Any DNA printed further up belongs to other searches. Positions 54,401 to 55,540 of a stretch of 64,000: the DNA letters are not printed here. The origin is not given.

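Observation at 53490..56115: Uncharacterised three-gene overlapping operon: fatty-acid-desaturase-family enzyme, novel membrane protein, saccharopine-dehydrogenase-like oxidoreductase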

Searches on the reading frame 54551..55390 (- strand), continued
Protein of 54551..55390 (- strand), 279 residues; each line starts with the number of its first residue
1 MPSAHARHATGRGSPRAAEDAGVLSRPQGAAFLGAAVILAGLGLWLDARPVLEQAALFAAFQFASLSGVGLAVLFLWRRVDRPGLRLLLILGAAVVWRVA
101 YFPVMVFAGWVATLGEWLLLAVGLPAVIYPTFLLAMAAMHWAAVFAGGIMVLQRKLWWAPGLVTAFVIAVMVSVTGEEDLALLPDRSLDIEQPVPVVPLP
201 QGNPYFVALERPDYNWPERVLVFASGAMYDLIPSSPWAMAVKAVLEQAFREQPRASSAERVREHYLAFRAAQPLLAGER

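Call 72: search_protein_families(library=ncbifam, proteins=[L114:2809-3879:-, L114:3958-4440:-, L114:4452-5864:+, L114:5866-7071:+, L114:7110-8324:+], max_evalue=0.00001)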
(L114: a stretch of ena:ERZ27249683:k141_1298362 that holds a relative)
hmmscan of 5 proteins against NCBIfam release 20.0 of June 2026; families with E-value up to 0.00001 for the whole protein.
L114:2809-3879:- (356 aa): 2 families
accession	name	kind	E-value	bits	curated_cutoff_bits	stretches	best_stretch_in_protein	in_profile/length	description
NF006200.0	PRK08326.1-3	equivalog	5.7e-08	32.4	194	1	98-233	74-231/321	R2-like ligand-binding oxidase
TIGR04059.1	Ald_deCOase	equivalog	1.9e-06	28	222.65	1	100-238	19-159/220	aldehyde oxygenase (deformylating)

L114:3958-4440:- (160 aa): 0 families

L114:4452-5864:+ (470 aa): 69 families (the best 25 are shown)
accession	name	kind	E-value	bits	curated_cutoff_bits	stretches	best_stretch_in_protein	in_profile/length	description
NF005685.0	PRK07483.1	equivalog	1.6e-107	360.1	485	1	40-464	16-442/444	aspartate aminotransferase family protein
NF005375.0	PRK06917.1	equivalog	3.2e-100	336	535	1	40-462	18-441/448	aspartate aminotransferase family protein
NF005683.0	PRK07481.1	subfamily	1.8e-87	294.2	575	1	35-460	27-450/453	hypothetical protein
NF005102.0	PRK06541.1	equivalog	1.7e-86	290.6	574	1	39-461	37-457/460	aspartate aminotransferase family protein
NF004718.0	PRK06062.1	subfamily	7e-84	281.9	472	1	38-462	40-451/454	hypothetical protein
NF005682.0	PRK07480.1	subfamily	3.9e-82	276.4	510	1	40-465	39-457/459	aminotransferase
NF052567.1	OmAmTferAptACaul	equivalog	4.9e-80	269.4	500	1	40-458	22-429/431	omega-aminotransferase AptA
NF005447.0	PRK07036.1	equivalog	2e-78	264.2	618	1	38-463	37-458/468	aminotransferase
NF005812.0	PRK07678.1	subfamily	5.7e-76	256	488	1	38-459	31-449/451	aminotransferase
NF005684.0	PRK07482.1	subfamily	1.1e-75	255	687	1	29-464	25-459/464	hypothetical protein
NF004625.0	PRK05965.1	subfamily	6.4e-74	249.3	729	1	39-468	31-456/460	hypothetical protein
NF004767.0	PRK06105.1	subfamily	3.4e-73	246.7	517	1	38-466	32-456/460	aminotransferase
TIGR00508.1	bioA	equivalog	3.6e-72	243.3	405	1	35-457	12-418/419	adenosylmethionine--8-amino-7-oxononanoate transaminase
NF041821.1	daptide_amino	equivalog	2.2e-64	217.6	450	1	38-457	15-404/405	daptide-type RiPP biosynthesis aminotransferase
NF049939.1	HyAminethphonNHLyPbfA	equivalog_domain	2.6e-63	214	525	1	39-458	46-440/442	(R)-1-hydroxy-2-aminoethylphosphonate ammonia-lyase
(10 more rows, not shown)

L114:5866-7071:+ (401 aa): 202 families (the best 25 are shown)
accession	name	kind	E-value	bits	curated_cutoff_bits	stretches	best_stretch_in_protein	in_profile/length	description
NF040690.1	mycolate_SDR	equivalog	4e-53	180.5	380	1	147-391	9-260/265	mycolate reductase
NF004825.0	PRK06181.1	equivalog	3.2e-36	125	215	1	147-335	7-196/268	SDR family oxidoreductase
NF005559.1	PRK07231.1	subfamily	4.5e-34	118.1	215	1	146-372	4-230/249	glucose 1-dehydrogenase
NF005672.0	PRK07454.1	equivalog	8.4e-34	116.8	234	1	147-333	7-194/241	SDR family oxidoreductase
NF006565.0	PRK09072.1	equivalog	6.4e-33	114.4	238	1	149-333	8-190/265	SDR family oxidoreductase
NF005806.0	PRK07666.1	equivalog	2.7e-31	108.7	286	1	146-330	7-192/239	3-ketoacyl-ACP reductase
NF005495.0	PRK07109.1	subfamily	2.5e-29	102.6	264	1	146-319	8-182/334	SDR family oxidoreductase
NF005878.0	PRK07825.1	subfamily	2.9e-29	102.3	287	1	146-397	9-258/278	short chain dehydrogenase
NF004779.0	PRK06125.1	subfamily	6.1e-29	101.3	261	1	147-331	8-190/259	short-chain dehydrogenase/reductase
NF047420.2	EF_P_mod_YmfI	equivalog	1.6e-28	100.1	238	1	148-333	1-184/236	elongation factor P 5-aminopentanone reductase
NF006073.0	PRK08219.1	equivalog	2e-28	99.6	218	1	148-331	5-178/227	SDR family oxidoreductase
NF005594.0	PRK07326.1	equivalog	2.9e-28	99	271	1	145-333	5-192/237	SDR family oxidoreductase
NF050024.1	7betaHSDH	equivalog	5.6e-28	98.1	300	1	141-368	1-235/260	7beta-hydroxysteroid dehydrogenase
NF004824.0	PRK06180.1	subfamily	8.2e-28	97.3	298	1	149-330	7-186/279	oxidoreductase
NF004514.1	PRK05855.1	equivalog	8.5e-28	97.2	455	1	142-332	309-501/578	SDR family oxidoreductase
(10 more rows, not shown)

L114:7110-8324:+ (404 aa): 8 families
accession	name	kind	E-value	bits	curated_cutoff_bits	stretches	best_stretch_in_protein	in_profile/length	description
NF041802.1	P450_SolI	exception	8.8e-57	192.4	850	1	15-394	27-419/424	solanimycin biosynthesis cytochrome P450 SolI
NF041177.1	Cyp119_Thmprot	equivalog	5.8e-46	156.9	680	1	22-396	3-365/368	cytochrome P450 Cyp119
NF045816.1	PentlenlactSyn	equivalog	1.5e-42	145.7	700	1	23-395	18-394/396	pentalenolactone synthase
TIGR04538.1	P450_cycloAA_1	subfamily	1.7e-41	142.4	500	1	19-397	10-394/395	cytochrome P450, cyclodipeptide synthase-associated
TIGR04515.1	P450_rel_GT_act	subfamily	2.3e-36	126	343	1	43-395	52-385/386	P450-derived glycosyltransferase activator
TIGR04458.1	CYP450_TxtE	equivalog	1.9e-35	122.3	500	1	78-396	76-401/403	4-nitrotryptophan synthase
NF050147.1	aminopyruv_ApyO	equivalog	3.9e-12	45.6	525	1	28-370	23-393/444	RiPP biosynthesis cytochrome P450 ApyO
NF045812.1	PentlenOxigase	equivalog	6.1e-08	31.9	800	1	276-370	307-409/444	pentalenene oxygenase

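Call 78: search_protein_families(library=pfam, alignment_id=A4, max_evalue=1)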
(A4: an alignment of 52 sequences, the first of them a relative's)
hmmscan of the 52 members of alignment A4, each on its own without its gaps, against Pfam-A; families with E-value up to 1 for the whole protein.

A. member 1, P0001 (256 aa): 1 family
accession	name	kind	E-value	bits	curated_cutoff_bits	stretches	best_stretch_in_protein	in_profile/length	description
PF04019.17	DUF359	-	0.19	11.8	25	1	146-161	70-85/126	Protein of unknown function (DUF359)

B. families by the number of members that match (of 52 scanned): 26 families (the first 25 are shown)
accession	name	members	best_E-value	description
PF18967.5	PycTM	1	0.02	Pycsar effector protein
PF17948.6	DnaT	1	0.023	DnaT DNA-binding domain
PF24283.1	DUF7471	1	0.027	Family of unknown function (DUF7471)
PF20177.3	DUF6542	1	0.027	Domain of unknown function (DUF6542)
PF05231.19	MASE1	1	0.03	MASE1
PF06781.17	CrgA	1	0.032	Cell division protein CrgA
PF24723.1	DUF7675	1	0.036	Family of unknown function (DUF7675)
PF13567.11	DUF4131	1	0.039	Domain of unknown function (DUF4131)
PF05479.16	PsaN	1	0.043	Photosystem I reaction centre subunit N (PSAN or PSI-N)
PF21844.1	DUF6903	1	0.07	Family of unknown function (DUF6903)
PF12173.13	BacteriocIIc_cy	1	0.083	Bacteriocin class IIc cyclic gassericin A-like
PF00375.23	SDF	1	0.088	Sodium:dicarboxylate symporter family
PF06236.17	MelC1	1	0.11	Tyrosinase co-factor MelC1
PF22778.2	VCPO_2nd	1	0.14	VCPO second helical-bundle domain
PF10767.14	YbjO_DH-like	1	0.16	Inner membrane protein YbjO, dehydrogenase-like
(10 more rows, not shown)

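Call 88: fold_search(model_id=the predicted structure, library=pdb)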
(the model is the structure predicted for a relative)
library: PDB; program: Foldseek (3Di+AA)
matches with E <= 10: 81; with E <= 0.001: 0
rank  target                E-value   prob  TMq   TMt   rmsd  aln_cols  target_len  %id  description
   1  9qtq_G                1.1e-01  0.35  0.19  0.19  21.4       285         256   13  Structure of the energy converting methyltransferase (Mtr) of Methanosarcina mazei in complex with a novel protein bin (released 2025-12-24)
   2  9cm3_R                5.3e-01  0.15  0.21  0.21  13.3       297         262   14  Cryo-EM structure of Gq-coupled FFA2 in complex with TUG-1375 and compound 187 (released 2025-06-25)
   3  9ima_A                6.7e-01  0.23  0.24  0.25  16.4       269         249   15  Cryo-EM structure for the GPRC5D complexed with Talquetamab Fab (released 2024-09-11)
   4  9cm7_R                8.7e-01  0.10  0.19  0.19  17.0       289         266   12  Cryo-EM structure of Gi-coupled FFA2 in complex with TUG-1375 and AZ-1729 (released 2025-06-25)
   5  8y6w_R                1.1e+00  0.11  0.22  0.21  13.5       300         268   14  TUG-1375 and 4-CMTB-bound human FFA2 in complex with Gi (released 2025-04-02)
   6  1pq6_C                1.3e+00  0.08  0.16  0.19  19.0       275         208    9  HUMAN LXR BETA HORMONE RECEPTOR / GW3965 COMPLEX (released 2003-09-09)
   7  8j24_D                2.1e+00  0.06  0.18  0.18  16.9       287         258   13  Cryo-EM structure of FFAR2 complex bound with acetic acid (released 2024-01-24)
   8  7o0y_D                2.4e+00  0.07  0.19  0.19  19.9       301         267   14  ABC transporter NosDFY, nucleotide-free in GDN (released 2022-04-13)
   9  8j22_C                2.5e+00  0.08  0.23  0.21  16.3       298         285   13  Cryo-EM structure of FFAR2 complex bound with TUG-1375 (released 2024-01-24)
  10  9jfw_R                2.6e+00  0.06  0.18  0.17  18.7       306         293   10  Cryo-EM structure of GPR4 complexed with Gs in pH6.8 (released 2025-04-23)
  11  6h2f_A                2.7e+00  0.04  0.14  0.11  38.1       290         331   11  Structure of the pre-pore AhlB of the tripartite alpha-pore forming toxin, AHL, from Aeromonas hydrophila. (released 2019-07-10)
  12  8wll                  3.3e+00  0.05  0.17  0.13  22.0       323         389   10  Cryo-EM structure of human VMAT2 Y422C, in the presence of reserpine, determined in an inward-facing conformation (released 2024-06-12)
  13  8t3s_R                3.3e+00  0.04  0.18  0.17  18.1       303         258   13  Cryo-EM structure of the Butyrate bound FFA2-Gq complex (released 2024-01-24)
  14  5y49_A                3.6e+00  0.06  0.18  0.20  18.6       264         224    9  A moderator XD22 binding to bile acid receptor (released 2019-02-20)
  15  7rkf_R                3.7e+00  0.05  0.19  0.17  19.2       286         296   12  Structure of CX3CL1-US28-G11iN18-scFv16 in TL-state (released 2022-01-26)
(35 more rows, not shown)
